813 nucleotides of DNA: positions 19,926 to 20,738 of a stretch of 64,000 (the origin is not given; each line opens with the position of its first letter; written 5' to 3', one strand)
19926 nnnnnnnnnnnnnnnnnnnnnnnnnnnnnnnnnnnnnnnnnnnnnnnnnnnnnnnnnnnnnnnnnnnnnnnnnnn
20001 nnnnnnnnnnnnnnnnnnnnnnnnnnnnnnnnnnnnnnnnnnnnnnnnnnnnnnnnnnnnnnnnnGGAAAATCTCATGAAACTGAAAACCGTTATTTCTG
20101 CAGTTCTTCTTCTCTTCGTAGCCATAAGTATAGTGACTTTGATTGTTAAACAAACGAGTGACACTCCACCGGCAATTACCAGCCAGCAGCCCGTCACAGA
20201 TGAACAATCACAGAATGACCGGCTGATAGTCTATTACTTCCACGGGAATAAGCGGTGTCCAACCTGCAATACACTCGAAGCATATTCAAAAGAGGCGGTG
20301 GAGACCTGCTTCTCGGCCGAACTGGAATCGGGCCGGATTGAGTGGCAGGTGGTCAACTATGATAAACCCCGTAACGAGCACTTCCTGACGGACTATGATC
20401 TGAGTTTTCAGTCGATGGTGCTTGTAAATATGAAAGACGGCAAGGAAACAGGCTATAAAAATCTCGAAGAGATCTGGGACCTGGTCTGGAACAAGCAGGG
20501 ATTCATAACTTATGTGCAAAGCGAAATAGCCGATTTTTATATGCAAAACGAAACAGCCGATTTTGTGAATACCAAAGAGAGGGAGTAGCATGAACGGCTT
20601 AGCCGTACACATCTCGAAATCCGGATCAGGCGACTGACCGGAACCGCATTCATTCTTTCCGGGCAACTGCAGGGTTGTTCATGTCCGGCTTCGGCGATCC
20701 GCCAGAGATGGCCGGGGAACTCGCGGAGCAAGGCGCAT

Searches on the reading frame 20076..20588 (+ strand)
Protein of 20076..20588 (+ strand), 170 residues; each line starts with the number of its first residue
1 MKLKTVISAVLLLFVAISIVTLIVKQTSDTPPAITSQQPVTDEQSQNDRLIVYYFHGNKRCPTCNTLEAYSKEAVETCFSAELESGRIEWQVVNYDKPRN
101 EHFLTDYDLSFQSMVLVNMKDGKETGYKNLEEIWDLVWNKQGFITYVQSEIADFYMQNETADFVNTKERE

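Call 32: search_protein_families(library=ncbifam, proteins=[window:20076-20588:+], max_evalue=0.00001)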
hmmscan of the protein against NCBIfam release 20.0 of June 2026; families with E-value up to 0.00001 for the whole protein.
window:20076-20588:+ (170 aa): 1 family
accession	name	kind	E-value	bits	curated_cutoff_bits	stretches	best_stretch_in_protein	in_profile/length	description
NF040494.1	nitrored_ArsF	subfamily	3.6e-34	117.3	60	1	51-153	2-105/106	nitrophenyl compound nitroreductase subunit ArsF family protein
